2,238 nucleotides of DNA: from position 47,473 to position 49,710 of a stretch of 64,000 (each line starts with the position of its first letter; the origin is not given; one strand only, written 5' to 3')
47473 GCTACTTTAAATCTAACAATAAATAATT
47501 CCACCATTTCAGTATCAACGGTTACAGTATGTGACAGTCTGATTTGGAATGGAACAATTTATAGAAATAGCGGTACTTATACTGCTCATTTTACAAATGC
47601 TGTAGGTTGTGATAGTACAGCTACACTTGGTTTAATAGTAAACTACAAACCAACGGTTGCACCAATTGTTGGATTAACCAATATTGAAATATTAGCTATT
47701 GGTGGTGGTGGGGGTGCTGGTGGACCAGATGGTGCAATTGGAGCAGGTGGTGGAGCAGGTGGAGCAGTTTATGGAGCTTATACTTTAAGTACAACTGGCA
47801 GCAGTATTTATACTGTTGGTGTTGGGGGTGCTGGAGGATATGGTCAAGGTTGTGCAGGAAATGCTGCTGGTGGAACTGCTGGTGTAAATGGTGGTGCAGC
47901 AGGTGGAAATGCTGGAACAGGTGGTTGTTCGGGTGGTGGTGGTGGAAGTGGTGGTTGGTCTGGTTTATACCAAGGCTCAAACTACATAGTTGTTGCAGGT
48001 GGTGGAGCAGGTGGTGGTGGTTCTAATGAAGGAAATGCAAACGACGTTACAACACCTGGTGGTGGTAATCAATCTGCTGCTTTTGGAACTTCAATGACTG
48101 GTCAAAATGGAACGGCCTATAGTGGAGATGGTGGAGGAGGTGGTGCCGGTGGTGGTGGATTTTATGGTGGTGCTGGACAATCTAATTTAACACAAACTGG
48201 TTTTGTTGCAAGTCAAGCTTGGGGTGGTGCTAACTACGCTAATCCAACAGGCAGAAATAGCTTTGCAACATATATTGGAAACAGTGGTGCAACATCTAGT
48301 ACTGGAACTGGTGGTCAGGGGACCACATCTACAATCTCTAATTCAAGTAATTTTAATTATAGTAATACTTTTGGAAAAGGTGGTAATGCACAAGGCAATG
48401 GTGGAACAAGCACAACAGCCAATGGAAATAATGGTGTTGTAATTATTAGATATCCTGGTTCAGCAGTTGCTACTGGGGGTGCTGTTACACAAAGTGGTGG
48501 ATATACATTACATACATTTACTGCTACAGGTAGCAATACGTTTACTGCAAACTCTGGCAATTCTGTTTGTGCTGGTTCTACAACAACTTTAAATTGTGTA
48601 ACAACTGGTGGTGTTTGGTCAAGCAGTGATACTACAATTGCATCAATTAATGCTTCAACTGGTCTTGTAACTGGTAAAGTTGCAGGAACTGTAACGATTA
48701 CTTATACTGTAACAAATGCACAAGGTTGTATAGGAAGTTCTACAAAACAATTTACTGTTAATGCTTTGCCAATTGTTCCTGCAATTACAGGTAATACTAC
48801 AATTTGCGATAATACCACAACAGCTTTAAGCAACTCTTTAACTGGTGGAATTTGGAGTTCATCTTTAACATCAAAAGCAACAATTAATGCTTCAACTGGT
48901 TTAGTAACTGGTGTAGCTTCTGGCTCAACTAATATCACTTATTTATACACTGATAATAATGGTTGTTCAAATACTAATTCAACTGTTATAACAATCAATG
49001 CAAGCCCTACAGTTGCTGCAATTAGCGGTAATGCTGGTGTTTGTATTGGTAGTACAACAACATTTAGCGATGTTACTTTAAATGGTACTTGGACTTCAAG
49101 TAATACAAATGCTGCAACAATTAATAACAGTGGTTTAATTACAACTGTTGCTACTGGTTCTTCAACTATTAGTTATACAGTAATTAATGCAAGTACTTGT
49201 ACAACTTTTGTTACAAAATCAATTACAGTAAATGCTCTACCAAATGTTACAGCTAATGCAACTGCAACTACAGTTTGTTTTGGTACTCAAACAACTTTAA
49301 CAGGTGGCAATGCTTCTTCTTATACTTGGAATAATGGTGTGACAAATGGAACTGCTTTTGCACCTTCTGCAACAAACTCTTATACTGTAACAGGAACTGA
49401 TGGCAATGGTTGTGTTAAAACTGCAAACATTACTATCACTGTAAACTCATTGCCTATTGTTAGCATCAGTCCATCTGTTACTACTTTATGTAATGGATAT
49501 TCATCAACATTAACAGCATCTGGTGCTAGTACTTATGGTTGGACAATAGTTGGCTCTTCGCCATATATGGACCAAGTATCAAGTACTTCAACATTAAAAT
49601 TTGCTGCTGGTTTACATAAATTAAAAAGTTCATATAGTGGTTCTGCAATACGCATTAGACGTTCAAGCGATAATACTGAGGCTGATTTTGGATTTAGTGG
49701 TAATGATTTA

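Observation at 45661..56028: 3455-aa T9SS cargo protein with an unusual domain combination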

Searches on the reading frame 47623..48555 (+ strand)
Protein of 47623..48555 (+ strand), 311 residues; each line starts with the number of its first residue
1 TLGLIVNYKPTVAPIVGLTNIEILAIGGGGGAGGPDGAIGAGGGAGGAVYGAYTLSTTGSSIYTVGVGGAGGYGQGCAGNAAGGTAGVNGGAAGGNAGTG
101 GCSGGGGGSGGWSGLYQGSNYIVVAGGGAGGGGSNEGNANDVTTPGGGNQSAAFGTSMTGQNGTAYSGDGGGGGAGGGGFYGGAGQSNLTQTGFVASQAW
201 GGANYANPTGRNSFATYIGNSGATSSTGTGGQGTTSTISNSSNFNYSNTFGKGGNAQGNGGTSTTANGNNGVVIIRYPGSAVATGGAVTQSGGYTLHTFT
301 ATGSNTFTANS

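Call 11: search_protein_families(library=pfam, proteins=[window:47623-48555:+], max_evalue=1)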
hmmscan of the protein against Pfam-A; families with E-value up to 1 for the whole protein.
window:47623-48555:+ (311 aa): 1 family
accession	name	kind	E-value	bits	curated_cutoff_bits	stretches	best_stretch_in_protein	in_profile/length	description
PF21722.4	Gly_rich_2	-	0.97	9.8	24.3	1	13-186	9-217/226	Glycine-rich domain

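Call 12: search_protein_families(library=ncbifam, proteins=[window:47623-48555:+], max_evalue=1)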
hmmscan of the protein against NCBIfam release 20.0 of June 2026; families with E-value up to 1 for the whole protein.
window:47623-48555:+ (311 aa): 0 families

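Call 23: find_homologous_proteins(query=window:47623-48555:+, max_evalue=0.001)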
Query window:47623-48555:+ (311 aa): 27 proteins with E <= 0.001 among 8000 candidates.
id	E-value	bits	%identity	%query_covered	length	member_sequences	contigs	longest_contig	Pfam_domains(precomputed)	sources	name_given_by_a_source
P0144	9.5e-43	165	54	55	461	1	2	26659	PF21722.5,PF19408.6,PF26696.1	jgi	jgi:hypothetical protein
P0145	1.4e-42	164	50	55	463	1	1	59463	PF21722.5,PF19408.6,PF26696.1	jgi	jgi:hypothetical protein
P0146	1.6e-41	161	51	55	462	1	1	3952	PF21722.5,PF19408.6,PF26696.1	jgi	-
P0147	5.7e-40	156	45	63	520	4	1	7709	-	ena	-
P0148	1.0e-39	155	-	-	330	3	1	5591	-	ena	-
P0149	3.4e-39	153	46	63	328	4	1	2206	-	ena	-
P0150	1.2e-37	148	46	59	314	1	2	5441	-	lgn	-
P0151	2.0e-33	134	43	63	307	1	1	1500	-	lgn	-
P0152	2.4e-31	127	59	32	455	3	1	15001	PF21722.5,PF26696.1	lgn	-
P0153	6.4e-30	123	70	30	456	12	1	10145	PF26696.1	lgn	-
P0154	9.5e-30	122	41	64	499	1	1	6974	-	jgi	-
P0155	1.2e-29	122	75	17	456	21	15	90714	PF21722.5,PF26696.1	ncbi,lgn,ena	-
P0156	2.1e-27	114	-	-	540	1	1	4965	-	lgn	-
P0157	8.8e-27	112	68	13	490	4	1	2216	-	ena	-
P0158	1.2e-20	92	63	17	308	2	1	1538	-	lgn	-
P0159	1.0e-7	50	-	-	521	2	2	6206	PF21722.5,PF13385.14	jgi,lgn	-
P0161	5.5e-7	47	69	13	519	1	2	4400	PF21722.5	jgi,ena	jgi:hypothetical protein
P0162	3.3e-6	45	71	11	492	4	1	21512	PF21722.5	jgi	jgi:hypothetical protein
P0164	4.6e-5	41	67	13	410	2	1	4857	PF21722.5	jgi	jgi:hypothetical protein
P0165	7.1e-5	40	71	5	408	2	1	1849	PF21722.5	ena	-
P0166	1.3e-4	39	-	-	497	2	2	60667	PF21722.5,PF13385.14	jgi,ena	jgi:hypothetical protein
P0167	3.8e-4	38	62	12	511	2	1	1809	PF21722.5,PF13385.14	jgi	-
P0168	7.4e-4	37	-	-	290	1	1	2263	PF21722.5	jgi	-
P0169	7.9e-4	37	65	12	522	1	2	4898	PF13385.14,PF12810.14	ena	-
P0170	9.8e-4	37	71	12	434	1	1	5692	PF21722.5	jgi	jgi:hypothetical protein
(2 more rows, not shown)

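Call 25: search_protein_families(library=pfam, proteins=[P0144, P0147, P0155, P0169, P0159], max_evalue=0.01)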
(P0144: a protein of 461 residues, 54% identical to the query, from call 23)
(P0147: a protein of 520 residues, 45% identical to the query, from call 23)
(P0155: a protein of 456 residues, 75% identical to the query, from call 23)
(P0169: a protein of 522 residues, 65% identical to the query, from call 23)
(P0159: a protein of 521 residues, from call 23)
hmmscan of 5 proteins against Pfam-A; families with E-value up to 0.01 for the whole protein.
P0144 (461 aa): 2 families
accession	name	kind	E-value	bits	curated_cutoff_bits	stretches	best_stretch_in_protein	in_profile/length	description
PF19408.5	PKD_6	-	4.1e-18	65.9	25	1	93-171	1-80/82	PKD-like domain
PF21722.4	Gly_rich_2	-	1.1e-05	26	24.3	1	198-275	3-85/226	Glycine-rich domain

P0147 (520 aa): 0 families

P0155 (456 aa): 1 family
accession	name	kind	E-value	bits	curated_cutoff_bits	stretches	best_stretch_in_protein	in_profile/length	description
PF21722.4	Gly_rich_2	-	5.2e-08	33.6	24.3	1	198-358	3-181/226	Glycine-rich domain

P0169 (522 aa): 2 families
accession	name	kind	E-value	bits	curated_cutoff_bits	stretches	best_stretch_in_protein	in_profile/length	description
PF13385.13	Laminin_G_3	-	3.1e-19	70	27.6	1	347-509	2-150/151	Concanavalin A-like lectin/glucanases superfamily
PF12810.13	ALK_LTK_GRD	-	1.3e-06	29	24.5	1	39-240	18-203/243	ALK/LTK, Glycine-rich domain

P0159 (521 aa): 2 families
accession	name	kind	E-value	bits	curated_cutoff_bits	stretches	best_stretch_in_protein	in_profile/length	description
PF21722.4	Gly_rich_2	-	1.4e-24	87.8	24.3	1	30-274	14-225/226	Glycine-rich domain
PF13385.13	Laminin_G_3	-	9.7e-10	39.2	27.6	1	373-509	15-151/151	Concanavalin A-like lectin/glucanases superfamily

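Call 49: search_solved_structures(query=A3, max_evalue=1, show_alignments=1)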
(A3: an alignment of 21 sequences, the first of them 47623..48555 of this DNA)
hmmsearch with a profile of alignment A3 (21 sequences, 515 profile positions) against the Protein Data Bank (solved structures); distinct sequences matched with E-value up to 1: 10.
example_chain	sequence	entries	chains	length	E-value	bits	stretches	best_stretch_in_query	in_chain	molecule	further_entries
4qvs_A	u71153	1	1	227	1.7e-06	30.9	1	332-503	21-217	S-layer domain-containing protein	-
8ubg_A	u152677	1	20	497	5.9e-05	25.8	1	39-85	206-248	DpHF19,Green fluorescent protein (Fragment)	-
9c4f_I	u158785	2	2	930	0.017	17.6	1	285-331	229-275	Inter-alpha-trypsin inhibitor heavy chain H4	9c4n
6hox_A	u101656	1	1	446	0.046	16.2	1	334-508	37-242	Binding domain (Hc) of Paraclostridial Mosquitocidal Protein 1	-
8glv_Me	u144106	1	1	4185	0.09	15.3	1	39-84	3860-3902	AAA+ ATPase domain-containing protein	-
9b6m_B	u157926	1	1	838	0.18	14.3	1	382-507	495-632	PG1 heavy chain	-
3zur_A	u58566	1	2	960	0.38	13.2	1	41-90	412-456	BOTULINUM NEUROTOXIN TYPE A, SYNAPTOSOMAL-ASSOCIATED PROTEIN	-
6zvm_AAA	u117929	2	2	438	0.6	12.5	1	332-507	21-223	Neurotoxin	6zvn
8if6_C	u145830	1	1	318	0.6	12.5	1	136-173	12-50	Strigolactone esterase D14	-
2ap2_A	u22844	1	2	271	0.81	12.1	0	192-236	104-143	SINGLE CHAIN FV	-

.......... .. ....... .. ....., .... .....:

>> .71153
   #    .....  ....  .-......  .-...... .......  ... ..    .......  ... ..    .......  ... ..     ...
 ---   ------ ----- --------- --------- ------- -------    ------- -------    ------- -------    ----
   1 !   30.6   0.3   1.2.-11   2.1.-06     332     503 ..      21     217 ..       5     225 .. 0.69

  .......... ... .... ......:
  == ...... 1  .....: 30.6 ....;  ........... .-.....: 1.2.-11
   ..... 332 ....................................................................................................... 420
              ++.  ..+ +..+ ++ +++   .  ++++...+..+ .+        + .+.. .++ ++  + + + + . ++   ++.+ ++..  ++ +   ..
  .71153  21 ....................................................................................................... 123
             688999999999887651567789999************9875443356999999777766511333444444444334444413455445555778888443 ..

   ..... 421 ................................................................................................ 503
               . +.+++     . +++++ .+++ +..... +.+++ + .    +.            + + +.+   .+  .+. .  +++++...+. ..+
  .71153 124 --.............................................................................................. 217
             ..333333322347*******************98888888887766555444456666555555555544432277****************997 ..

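Call 61: predict_structure(alignment_id=A4)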
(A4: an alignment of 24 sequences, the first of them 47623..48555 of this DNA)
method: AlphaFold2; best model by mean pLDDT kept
length: 311 residues; sequences in the alignment: 24
mean_pLDDT: 82.6   pTM: 0.85
mean pLDDT of the five models: 82.6, 78.8, 76.6, 76.0, 75.1
residues with pLDDT >= 90: 151; 70-90: 93; 50-70: 58; < 50: 9
segments of 3 or more residues with pLDDT < 50: 9-13, 226-229
pLDDT, mean of each block of 10 residues (from residue 1): 54 60 94 83 91 81 96 88 95 92 90 95 94 72 80 76 86 92 87 72 88 69 52 59 81 79 74 94 95 95 95 71
secondary structure, 60 per line:
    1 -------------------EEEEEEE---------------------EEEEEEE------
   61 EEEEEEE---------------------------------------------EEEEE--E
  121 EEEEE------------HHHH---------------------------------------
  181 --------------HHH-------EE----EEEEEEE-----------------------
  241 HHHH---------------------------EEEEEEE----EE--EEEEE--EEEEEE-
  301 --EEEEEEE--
elements in order: E20-26 E48-54 E61-67 E113-117 E120-125 H138-141 E211-217 H241-244 E272-278 E287-291 E294-299 E303-309

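Call 65: fold_search(model_id=the predicted structure, library=pdb)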
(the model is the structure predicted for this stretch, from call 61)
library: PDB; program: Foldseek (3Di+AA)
matches with E <= 10: 55; with E <= 0.001: 0
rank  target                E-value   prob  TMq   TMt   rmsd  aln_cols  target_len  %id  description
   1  7lrz                  3.3e-03  0.99  0.32  0.32  10.6       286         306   17  Structure of the Human ALK GRD (released 2021-11-24)
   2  7nx3_F                4.0e-03  0.99  0.30  0.31  11.4       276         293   17  Crystal structure of ALK in complex with Fab324 (released 2021-10-27)
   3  9g5i_A                4.6e-03  1.00  0.33  0.32   8.6       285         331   18  Cryo-EM structure of a 2:1 ALK:ALKAL2 complex obtained after re-processing of EMPIAR-10930 data (released 2025-03-12)
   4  7mzy_A                6.8e-03  0.99  0.31  0.31  10.7       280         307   18  Anaplastic lymphoma kinase (ALK) extracellular fragment of ligand binding region 673-986 (released 2021-11-24)
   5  7nx4                  7.8e-03  0.98  0.31  0.28  11.9       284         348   17  Crystal structure of the TG and EGF-like domains of ALK (released 2021-10-27)
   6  7n00_A                7.8e-03  0.98  0.31  0.28  11.9       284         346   18  Anaplastic lymphoma kinase (ALK) extracellular fragment of ligand binding region 648-1025 in complex with AUG-alpha (released 2021-11-24)
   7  7mzy_B                9.9e-03  0.98  0.31  0.31  11.3       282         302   19  Anaplastic lymphoma kinase (ALK) extracellular fragment of ligand binding region 673-986 (released 2021-11-24)
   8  9g5i_B                1.1e-02  0.96  0.29  0.27   8.5       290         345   17  Cryo-EM structure of a 2:1 ALK:ALKAL2 complex obtained after re-processing of EMPIAR-10930 data (released 2025-03-12)
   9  7nwz_A                1.9e-02  0.90  0.30  0.30  11.2       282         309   17  ALK:ALKAL2 complex (released 2021-10-27)
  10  9d93_Qa               1.9e-02  0.44  0.22  0.28  17.3       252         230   21  Mycobacteriophage Bxb1 tail tip - Composite map and model (released 2024-09-25)
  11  7nwz_E                2.1e-02  0.85  0.29  0.29  11.3       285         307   17  ALK:ALKAL2 complex (released 2021-10-27)
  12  7ls0_A                2.4e-02  0.92  0.30  0.26  11.2       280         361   16  Structure of the Human ALK GRD bound to AUG (released 2021-11-24)
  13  7ls0_C                2.5e-02  0.91  0.30  0.26  11.5       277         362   16  Structure of the Human ALK GRD bound to AUG (released 2021-11-24)
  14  7ls0_B                2.6e-02  0.93  0.32  0.28  11.1       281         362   19  Structure of the Human ALK GRD bound to AUG (released 2021-11-24)
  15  7nx1                  2.7e-02  0.90  0.29  0.32   8.3       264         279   18  TG domain of LTK (released 2021-10-27)
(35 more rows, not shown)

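Call 67: search_protein_families(library=phrogs, proteins=[window:47623-48555:+], max_evalue=0.01)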
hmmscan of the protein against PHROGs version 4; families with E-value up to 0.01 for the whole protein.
window:47623-48555:+ (311 aa): 0 families

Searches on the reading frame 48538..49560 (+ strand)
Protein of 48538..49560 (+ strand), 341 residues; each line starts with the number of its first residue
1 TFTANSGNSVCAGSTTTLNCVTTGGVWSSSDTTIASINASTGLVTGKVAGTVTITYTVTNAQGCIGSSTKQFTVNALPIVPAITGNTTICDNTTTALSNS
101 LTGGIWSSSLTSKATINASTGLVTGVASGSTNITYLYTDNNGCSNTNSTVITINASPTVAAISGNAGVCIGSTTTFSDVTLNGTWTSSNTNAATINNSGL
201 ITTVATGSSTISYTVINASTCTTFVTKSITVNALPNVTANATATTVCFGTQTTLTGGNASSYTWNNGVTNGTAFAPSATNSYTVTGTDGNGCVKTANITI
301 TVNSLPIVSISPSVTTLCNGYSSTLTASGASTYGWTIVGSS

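Call 11: search_protein_families(library=pfam, proteins=[window:48538-49560:+], max_evalue=1)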
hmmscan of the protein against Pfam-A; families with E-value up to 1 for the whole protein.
window:48538-49560:+ (341 aa): 6 families
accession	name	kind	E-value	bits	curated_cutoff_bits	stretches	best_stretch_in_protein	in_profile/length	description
PF02368.24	Big_2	-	1.3e-15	57.5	22.8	3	25-60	36-70/79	Bacterial Ig-like domain (group 2)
PF25354.1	Ig_NUP210_16th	-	4.3e-09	36.2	27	3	14-60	19-65/72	NUP210-like, Ig-like domain 16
PF16403.11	Bact_surface_Ig-like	-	0.0033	17.9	27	2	162-231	3-71/71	Bacterial surface protein, Ig-like domain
PF19081.6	Ig_7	-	0.078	13.7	27.3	2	235-303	1-81/84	Ig-like domain CHU_C associated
PF11864.13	DUF3384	-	0.099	11.9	28.1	1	253-326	189-229/473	Domain of unknown function (DUF3384)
PF22963.3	Ig_NUP210_3rd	-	0.48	11.1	27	0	114-138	61-85/105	NUP210 Ig-like domain 3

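Call 12: search_protein_families(library=ncbifam, proteins=[window:48538-49560:+], max_evalue=1)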
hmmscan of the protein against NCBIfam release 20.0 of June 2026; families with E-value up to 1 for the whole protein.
window:48538-49560:+ (341 aa): 2 families
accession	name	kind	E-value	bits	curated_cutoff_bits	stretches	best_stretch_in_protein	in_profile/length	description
NF033627.3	intimin_all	equivalog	0.0059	14.5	1400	2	26-64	793-831/939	intimin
NF033215.1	BlpC_Streptocco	equivalog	0.32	10.8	70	0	15-30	15-30/51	quorum-sensing system pheromone BlpC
